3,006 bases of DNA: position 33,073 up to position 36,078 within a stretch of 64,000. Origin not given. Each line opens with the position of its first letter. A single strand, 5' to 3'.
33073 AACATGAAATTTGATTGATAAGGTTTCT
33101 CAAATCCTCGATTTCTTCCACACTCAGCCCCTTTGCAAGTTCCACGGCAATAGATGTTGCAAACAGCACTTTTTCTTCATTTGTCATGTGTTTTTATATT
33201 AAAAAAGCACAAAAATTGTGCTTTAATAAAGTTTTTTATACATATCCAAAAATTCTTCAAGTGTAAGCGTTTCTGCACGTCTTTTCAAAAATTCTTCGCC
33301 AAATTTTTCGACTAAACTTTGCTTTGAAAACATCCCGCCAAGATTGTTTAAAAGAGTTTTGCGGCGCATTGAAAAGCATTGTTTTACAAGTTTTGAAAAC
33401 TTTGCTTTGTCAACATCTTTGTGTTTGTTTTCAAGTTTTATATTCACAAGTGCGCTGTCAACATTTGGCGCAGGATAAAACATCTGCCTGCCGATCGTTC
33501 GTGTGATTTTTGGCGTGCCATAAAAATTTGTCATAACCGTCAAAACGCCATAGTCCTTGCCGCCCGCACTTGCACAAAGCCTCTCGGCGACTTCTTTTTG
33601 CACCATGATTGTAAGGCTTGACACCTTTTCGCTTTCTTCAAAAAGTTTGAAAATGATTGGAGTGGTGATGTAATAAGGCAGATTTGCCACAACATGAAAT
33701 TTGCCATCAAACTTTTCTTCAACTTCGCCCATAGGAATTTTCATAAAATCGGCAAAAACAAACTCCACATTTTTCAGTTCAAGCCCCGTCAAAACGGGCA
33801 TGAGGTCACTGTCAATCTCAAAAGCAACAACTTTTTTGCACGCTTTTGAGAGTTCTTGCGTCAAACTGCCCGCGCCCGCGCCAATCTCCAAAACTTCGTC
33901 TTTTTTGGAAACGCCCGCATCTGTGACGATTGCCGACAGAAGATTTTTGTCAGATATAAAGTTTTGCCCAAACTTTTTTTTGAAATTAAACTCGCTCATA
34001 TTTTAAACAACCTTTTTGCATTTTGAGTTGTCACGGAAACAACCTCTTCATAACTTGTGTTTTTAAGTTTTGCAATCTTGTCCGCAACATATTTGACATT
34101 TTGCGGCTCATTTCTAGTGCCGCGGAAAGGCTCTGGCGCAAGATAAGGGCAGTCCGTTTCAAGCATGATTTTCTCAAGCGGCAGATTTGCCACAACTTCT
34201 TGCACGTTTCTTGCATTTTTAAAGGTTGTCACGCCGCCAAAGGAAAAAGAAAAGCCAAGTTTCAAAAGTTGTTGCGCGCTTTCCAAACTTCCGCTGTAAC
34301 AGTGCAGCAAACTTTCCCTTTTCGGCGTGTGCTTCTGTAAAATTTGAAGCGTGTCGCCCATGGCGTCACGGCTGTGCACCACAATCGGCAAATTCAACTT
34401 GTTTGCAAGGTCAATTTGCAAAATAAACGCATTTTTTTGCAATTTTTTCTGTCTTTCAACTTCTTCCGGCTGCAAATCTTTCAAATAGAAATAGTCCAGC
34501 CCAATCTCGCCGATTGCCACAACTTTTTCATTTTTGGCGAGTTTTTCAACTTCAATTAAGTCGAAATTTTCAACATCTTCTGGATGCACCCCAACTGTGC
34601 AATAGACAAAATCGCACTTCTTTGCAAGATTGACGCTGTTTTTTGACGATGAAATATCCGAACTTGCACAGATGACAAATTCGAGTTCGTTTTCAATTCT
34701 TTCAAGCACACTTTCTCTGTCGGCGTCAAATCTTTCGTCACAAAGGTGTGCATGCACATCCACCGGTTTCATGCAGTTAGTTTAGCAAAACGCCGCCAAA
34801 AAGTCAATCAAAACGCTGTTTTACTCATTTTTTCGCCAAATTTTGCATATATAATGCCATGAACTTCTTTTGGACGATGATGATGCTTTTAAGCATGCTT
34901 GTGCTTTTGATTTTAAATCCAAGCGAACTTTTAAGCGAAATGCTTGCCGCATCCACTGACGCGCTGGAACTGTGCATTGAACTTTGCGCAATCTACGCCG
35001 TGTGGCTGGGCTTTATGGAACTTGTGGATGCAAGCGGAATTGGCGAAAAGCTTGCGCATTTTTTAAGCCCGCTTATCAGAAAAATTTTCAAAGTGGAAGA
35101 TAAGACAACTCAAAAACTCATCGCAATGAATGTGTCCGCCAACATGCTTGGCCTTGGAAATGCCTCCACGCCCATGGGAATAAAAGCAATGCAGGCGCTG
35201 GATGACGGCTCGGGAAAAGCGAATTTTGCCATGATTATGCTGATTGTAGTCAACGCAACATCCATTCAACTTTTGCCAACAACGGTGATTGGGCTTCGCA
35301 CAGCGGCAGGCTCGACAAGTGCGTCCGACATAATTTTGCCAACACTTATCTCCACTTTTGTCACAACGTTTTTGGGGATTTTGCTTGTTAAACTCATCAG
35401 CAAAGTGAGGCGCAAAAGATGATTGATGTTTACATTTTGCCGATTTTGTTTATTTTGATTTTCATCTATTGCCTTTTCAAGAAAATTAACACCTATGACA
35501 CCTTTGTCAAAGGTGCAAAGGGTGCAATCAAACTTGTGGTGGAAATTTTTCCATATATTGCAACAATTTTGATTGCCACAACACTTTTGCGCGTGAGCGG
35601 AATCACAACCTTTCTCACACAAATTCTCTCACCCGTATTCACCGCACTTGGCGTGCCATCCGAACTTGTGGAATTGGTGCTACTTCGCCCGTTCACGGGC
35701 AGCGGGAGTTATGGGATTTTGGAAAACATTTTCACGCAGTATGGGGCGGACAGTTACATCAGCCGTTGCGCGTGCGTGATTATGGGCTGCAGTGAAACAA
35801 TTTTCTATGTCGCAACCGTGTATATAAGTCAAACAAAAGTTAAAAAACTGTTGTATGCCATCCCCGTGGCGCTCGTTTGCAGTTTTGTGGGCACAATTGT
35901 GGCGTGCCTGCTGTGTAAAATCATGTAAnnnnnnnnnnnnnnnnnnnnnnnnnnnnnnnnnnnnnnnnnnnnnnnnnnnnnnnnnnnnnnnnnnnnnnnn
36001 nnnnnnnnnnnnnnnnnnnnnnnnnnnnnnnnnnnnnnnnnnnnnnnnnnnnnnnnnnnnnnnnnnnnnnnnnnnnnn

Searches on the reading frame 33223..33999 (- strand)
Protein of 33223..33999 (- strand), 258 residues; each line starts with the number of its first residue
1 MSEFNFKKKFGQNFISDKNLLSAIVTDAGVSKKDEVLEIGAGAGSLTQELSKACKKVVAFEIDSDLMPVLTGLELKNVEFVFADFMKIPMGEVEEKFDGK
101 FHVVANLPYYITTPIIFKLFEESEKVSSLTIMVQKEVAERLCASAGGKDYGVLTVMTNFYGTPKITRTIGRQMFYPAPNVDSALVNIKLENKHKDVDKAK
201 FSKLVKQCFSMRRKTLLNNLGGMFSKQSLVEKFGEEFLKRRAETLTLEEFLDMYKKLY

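Call 11: search_protein_families(library=pfam, proteins=[window:33223-33999:-], max_evalue=0.01)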
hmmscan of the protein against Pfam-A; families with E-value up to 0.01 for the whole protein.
window:33223-33999:- (258 aa): 7 families
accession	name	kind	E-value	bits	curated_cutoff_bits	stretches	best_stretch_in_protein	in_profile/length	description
PF00398.26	RrnaAD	-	1.8e-63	214.6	24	1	4-256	2-260/263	Ribosomal RNA adenine dimethylase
PF13649.12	Methyltransf_25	-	1.5e-05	26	27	1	36-122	1-88/97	Methyltransferase domain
PF13847.12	Methyltransf_31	-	0.00024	21.2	27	1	32-99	3-77/145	Methyltransferase domain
PF08241.18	Methyltransf_11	-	0.0012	19.9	21.2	1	37-98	1-62/95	Methyltransferase domain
PF08242.18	Methyltransf_12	-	0.0064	17.6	30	0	37-104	1-69/98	Methyltransferase domain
PF01728.25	FtsJ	-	0.0077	16.6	24.1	0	29-104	17-95/181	FtsJ-like methyltransferase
PF13489.12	Methyltransf_23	-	0.0098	16.1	27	0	31-69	21-59/164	Methyltransferase domain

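Call 27: find_related_loci(query=window:33223-33999:-, collection=genome_contigs, flank=10000)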
Query window:33223-33999:- (258 aa) in genome_contigs; peptide patterns used: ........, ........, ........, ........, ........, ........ (x = any residue, [..] = any of these).
600 stretches matched a pattern (row limit reached: there are more); 592 encode a relative of the query (tblastn E <= 1e-3); the best 80 are kept; 80 distinct loci.
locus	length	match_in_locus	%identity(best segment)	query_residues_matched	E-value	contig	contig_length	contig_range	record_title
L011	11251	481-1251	67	1-256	2e-113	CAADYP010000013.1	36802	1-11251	MAG TPA_asm: Clostridia bacterium, isolate HGM11342, WGS project CAADYP010000000 data, contig: ERS396355_2_k85_99297, wh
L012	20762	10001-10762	66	1-254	5e-113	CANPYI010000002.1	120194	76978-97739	MAG: uncultured Clostridia bacterium isolate Lapin-004__bin41 genome assembly, contig: Lapin-004__NODE_115_length_120194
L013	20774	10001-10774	69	1-257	1e-109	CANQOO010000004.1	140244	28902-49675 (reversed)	MAG: uncultured Clostridia bacterium isolate Lapin-032__bin69 genome assembly, contig: Lapin-032__NODE_169_length_140244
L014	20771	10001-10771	67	1-256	1e-108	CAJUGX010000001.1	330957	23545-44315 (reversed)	MAG TPA_asm: uncultured Christensenella sp. isolate MGBC129349 genome assembly, contig: MGBC129349.1, whole genome shotg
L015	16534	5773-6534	64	4-257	2e-103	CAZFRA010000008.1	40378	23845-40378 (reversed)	MAG TPA_asm: uncultured Lachnospiraceae bacterium isolate SRP141132_co2_62 genome assembly, contig: NODE_443_length_4037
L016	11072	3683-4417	66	11-257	5e-103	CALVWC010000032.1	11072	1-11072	MAG: uncultured Clostridia bacterium isolate BRZ_NS__bin95 genome assembly, contig: BRZ_NS__NODE_5877_length_11072_cov_5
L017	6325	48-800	65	1-257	8e-103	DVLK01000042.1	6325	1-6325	MAG TPA_asm: Candidatus Caccovivens faecavium isolate ChiW6-1002 ChiW6__C55263_L6325_SRR5512644, whole genome shotgun se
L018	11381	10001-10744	63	4-257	1e-98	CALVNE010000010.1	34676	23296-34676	MAG: uncultured Clostridia bacterium isolate BRZ_EH__bin128 genome assembly, contig: BRZ_EH__NODE_2105_length_34676_cov_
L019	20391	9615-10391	57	1-257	3e-95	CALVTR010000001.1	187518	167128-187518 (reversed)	MAG: uncultured Clostridia bacterium isolate BRZ_CD__bin5 genome assembly, contig: BRZ_CD__NODE_68_length_187518_cov_9.5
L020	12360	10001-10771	59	1-257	2e-94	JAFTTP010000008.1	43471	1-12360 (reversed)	MAG: Clostridia bacterium isolate RGIG4138 Roe_deer_Colon-1__c476352, whole genome shotgun sequence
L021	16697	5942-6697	58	5-257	3e-94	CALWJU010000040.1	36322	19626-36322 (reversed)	MAG: uncultured Clostridia bacterium isolate E14__bin218 genome assembly, contig: E14__k127_3427280, whole genome shotgu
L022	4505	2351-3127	58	1-257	1e-93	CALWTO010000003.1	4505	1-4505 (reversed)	MAG: uncultured Clostridia bacterium isolate E19__bin314 genome assembly, contig: E19__k127_2520555, whole genome shotgu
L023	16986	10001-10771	57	1-257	4e-90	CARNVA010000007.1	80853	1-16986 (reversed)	MAG TPA_asm: uncultured Eubacteriales bacterium isolate MGBC144555 genome assembly, contig: MGBC144555.7, whole genome s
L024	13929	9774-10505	56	7-257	7e-90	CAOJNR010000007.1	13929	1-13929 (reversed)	MAG TPA_asm: uncultured Clostridia bacterium isolate SRR15730521_bin.4_metawrap_v1.3_MAG genome assembly, contig: NODE.2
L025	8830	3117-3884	57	3-257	1e-86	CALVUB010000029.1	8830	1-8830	MAG: uncultured Clostridia bacterium isolate BRZ_CM__bin93 genome assembly, contig: BRZ_CM__NODE_9194_length_8830_cov_3.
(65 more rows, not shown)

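Call 41: search_protein_families(library=pfam, proteins=[L016:783-1448:-], max_evalue=0.01)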
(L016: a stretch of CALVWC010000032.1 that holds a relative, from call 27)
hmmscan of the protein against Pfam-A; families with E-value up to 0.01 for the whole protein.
L016:783-1448:- (221 aa): 0 families

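Call 43: find_homologous_proteins(query=L016:783-1448:-, max_evalue=0.00001)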
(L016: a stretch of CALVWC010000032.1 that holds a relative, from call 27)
Query L016:783-1448:- (221 aa): 11 proteins with E <= 0.00001 among 150 candidates.
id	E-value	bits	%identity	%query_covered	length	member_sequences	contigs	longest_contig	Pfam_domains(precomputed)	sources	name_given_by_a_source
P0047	4.6e-138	476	96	100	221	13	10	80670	-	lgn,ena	-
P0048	4.5e-133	460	92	100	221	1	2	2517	-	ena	-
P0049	3.7e-129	447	90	100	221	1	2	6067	-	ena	-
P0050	1.2e-124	432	88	100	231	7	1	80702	-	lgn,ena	-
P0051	3.2e-105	369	72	100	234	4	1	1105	-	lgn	-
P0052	5.1e-103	362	74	99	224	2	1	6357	-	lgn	-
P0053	2.2e-94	333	71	97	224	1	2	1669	-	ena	-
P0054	2.1e-83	297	82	74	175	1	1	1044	-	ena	-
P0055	2.1e-74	268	57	96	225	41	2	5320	-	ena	-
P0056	2.5e-57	212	49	98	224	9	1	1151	-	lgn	-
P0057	2.8e-57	212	61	71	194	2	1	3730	-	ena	-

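Call 44: find_encoding_contigs(protein=P0047, flank=1500, max_places=10)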
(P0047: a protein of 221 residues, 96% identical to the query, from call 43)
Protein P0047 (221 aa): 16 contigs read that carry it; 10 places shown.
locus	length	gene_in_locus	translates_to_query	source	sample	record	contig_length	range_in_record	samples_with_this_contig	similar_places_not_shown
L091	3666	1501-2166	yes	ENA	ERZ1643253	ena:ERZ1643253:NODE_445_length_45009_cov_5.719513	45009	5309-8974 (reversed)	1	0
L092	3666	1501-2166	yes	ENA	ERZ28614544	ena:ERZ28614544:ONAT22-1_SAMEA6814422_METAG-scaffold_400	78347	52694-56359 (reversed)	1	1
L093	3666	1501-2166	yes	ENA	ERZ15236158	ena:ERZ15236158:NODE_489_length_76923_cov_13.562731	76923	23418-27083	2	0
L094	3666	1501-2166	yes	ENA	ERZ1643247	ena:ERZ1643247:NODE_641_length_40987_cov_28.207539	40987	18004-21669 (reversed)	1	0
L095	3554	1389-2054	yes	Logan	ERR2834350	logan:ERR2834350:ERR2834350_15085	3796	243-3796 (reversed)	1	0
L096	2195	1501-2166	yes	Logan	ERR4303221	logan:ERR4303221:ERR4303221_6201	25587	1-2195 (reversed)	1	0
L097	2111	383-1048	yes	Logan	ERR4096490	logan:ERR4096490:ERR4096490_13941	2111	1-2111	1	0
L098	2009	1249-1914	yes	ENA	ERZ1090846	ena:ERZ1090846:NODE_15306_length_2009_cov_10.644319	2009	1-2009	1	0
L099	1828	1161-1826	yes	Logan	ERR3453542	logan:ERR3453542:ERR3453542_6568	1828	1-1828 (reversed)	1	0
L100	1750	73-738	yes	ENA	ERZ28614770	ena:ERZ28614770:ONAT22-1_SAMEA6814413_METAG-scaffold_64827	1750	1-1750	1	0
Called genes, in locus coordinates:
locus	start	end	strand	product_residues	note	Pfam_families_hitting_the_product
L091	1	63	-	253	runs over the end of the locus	PF01026:TatD_DNase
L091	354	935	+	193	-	PF07670:Gate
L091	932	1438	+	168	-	PF07670:Gate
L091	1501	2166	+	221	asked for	-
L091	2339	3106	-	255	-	PF03602:Cons_hypoth95 (weak), PF05175:MTS, PF02384:N6_Mtase (weak), PF10294:Methyltransf_16 (faint)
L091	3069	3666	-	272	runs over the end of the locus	PF04468:PSP1, PF28472:PSP1_3rd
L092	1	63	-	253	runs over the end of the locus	PF01026:TatD_DNase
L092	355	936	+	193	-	PF07670:Gate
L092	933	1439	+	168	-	PF07670:Gate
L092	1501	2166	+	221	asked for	-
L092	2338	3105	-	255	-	PF03602:Cons_hypoth95, PF05175:MTS, PF02384:N6_Mtase (weak), PF10294:Methyltransf_16 (weak), PF02475:TRM5-TYW2_MTfase (faint)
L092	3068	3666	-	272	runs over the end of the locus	PF04468:PSP1, PF28472:PSP1_3rd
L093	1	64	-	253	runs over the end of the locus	PF01026:TatD_DNase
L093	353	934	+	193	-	PF07670:Gate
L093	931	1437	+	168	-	PF07670:Gate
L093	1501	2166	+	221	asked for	-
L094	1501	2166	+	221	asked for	-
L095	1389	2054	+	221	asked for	-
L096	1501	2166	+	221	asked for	-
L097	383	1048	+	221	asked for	-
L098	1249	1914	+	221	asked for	-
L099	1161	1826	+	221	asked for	?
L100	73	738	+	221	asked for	-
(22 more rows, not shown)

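Call 45: find_encoding_contigs(protein=P0050, flank=1500, max_places=10)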
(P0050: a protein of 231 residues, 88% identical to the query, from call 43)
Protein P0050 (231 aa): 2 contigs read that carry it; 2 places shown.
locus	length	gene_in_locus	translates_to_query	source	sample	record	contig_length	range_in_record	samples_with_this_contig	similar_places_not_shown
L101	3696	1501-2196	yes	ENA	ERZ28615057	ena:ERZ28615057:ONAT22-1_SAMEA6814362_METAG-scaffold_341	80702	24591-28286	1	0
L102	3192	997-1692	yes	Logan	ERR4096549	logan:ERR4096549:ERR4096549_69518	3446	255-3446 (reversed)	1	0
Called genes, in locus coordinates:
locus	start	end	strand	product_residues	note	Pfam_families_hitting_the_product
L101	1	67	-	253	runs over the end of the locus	PF01026:TatD_DNase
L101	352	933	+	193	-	PF07670:Gate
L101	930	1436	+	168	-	PF07670:Gate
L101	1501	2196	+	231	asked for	-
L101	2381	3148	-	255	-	PF10294:Methyltransf_16 (faint), PF03602:Cons_hypoth95 (weak), PF05175:MTS, PF00398:RrnaAD (weak), PF02384:N6_Mtase (weak)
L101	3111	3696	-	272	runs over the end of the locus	PF04468:PSP1, PF28472:PSP1_3rd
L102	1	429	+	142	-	?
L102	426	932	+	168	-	PF07670:Gate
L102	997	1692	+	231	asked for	-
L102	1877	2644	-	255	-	PF10294:Methyltransf_16 (faint), PF03602:Cons_hypoth95 (weak), PF05175:MTS, PF00398:RrnaAD (weak), PF02384:N6_Mtase (weak)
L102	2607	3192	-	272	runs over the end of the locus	PF04468:PSP1, PF28472:PSP1_3rd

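Call 46: find_encoding_contigs(protein=P0055, flank=1500, max_places=10)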
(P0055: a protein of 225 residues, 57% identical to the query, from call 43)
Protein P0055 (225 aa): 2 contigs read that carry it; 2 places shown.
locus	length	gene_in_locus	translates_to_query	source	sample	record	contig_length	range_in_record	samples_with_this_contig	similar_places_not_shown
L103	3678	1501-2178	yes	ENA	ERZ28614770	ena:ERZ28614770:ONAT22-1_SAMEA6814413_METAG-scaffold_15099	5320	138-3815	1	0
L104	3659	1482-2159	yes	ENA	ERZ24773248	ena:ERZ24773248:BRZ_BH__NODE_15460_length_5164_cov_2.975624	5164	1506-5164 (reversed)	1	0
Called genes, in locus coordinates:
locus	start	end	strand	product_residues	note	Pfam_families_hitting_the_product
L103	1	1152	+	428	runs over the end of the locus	?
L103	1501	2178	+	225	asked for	-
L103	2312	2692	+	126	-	PF03703:bPH_2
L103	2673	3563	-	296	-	PF00365:PFK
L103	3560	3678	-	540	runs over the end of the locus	?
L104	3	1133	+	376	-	?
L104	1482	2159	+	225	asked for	-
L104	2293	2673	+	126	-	PF03703:bPH_2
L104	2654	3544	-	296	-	PF00365:PFK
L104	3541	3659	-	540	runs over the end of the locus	?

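Call 54: search_protein_families(library=padloc, proteins=[L016:783-1448:-], max_evalue=0.01)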
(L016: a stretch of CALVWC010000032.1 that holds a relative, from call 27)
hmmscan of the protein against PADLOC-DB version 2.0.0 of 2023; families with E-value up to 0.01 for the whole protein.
L016:783-1448:- (221 aa): 0 families

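Call 55: search_protein_families(library=ncbifam, proteins=[L016:783-1448:-], max_evalue=0.01)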
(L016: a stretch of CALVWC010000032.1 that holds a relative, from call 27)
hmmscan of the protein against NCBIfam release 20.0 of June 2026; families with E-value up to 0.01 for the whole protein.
L016:783-1448:- (221 aa): 0 families

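Call 56: search_protein_families(library=phrogs, proteins=[L016:783-1448:-], max_evalue=0.01)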
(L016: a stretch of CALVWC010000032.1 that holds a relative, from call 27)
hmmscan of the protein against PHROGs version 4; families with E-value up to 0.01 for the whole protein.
L016:783-1448:- (221 aa): 0 families

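Call 59: find_encoding_contigs(protein=P0052, flank=1500, max_places=10)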
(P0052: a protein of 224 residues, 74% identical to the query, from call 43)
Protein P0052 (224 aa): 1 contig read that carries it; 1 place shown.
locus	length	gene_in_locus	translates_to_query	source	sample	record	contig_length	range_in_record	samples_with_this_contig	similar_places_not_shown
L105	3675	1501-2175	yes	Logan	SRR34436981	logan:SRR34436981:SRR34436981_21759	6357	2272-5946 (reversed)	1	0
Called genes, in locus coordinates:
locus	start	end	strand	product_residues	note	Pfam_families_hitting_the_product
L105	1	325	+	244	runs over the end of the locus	?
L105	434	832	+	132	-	-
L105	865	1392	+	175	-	PF00719:Pyrophosphatase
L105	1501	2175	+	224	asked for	-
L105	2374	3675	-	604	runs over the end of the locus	PF00664:ABC_membrane, PF02463:SMC_N (faint), PF00005:ABC_tran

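Call 60: find_encoding_contigs(protein=P0049, flank=1500, max_places=10)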
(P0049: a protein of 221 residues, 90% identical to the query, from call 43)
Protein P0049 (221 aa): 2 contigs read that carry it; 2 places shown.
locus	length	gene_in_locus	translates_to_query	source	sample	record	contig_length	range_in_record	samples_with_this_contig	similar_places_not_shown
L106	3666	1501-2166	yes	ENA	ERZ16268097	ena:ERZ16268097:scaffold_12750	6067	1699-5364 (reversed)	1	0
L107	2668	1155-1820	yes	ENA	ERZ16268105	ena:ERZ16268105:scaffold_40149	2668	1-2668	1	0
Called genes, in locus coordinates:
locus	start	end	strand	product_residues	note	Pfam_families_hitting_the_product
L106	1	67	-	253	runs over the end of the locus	PF01026:TatD_DNase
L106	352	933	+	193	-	PF07670:Gate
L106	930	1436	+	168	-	PF07670:Gate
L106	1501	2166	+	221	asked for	-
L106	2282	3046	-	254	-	PF03602:Cons_hypoth95 (weak), PF05175:MTS, PF02384:N6_Mtase (weak)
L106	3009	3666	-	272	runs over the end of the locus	PF04468:PSP1, PF28472:PSP1_3rd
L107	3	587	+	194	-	?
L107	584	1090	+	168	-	PF07670:Gate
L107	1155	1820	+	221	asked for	-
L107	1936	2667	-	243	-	?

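Call 61: find_encoding_contigs(protein=P0056, flank=1500, max_places=10)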
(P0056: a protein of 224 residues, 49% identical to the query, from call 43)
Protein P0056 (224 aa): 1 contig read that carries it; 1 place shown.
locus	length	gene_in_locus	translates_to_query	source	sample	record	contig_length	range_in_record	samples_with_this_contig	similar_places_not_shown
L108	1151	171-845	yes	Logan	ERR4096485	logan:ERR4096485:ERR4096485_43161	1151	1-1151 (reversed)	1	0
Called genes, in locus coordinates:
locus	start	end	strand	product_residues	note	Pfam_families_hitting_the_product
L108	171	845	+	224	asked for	-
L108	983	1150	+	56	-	?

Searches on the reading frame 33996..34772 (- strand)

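Call 11: search_protein_families(library=pfam, proteins=[window:33996-34772:-], max_evalue=0.01)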
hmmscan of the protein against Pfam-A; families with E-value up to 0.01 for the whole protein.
window:33996-34772:- (258 aa): 1 family
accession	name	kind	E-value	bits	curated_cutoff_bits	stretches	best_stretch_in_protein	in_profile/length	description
PF01026.27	TatD_DNase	-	1.4e-82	277.3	27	1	4-257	1-253/253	TatD related DNase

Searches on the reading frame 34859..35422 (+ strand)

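Call 11: search_protein_families(library=pfam, proteins=[window:34859-35422:+], max_evalue=0.01)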
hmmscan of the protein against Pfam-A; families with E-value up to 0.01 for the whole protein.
window:34859-35422:+ (187 aa): 2 families
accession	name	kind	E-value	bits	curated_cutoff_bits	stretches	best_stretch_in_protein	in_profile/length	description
PF07670.19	Gate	-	8.5e-07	29.8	29.6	1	44-145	6-99/104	Nucleoside recognition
PF06080.18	DUF938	-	0.0041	17.4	27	1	58-153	33-128/202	Protein of unknown function (DUF938)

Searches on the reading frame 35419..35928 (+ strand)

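Call 11: search_protein_families(library=pfam, proteins=[window:35419-35928:+], max_evalue=0.01)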
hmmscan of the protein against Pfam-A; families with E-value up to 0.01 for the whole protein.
window:35419-35928:+ (169 aa): 1 family
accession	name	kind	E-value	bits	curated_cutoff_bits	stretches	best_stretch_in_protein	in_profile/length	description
PF07670.19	Gate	-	1.4e-10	42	29.6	1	41-139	2-101/104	Nucleoside recognition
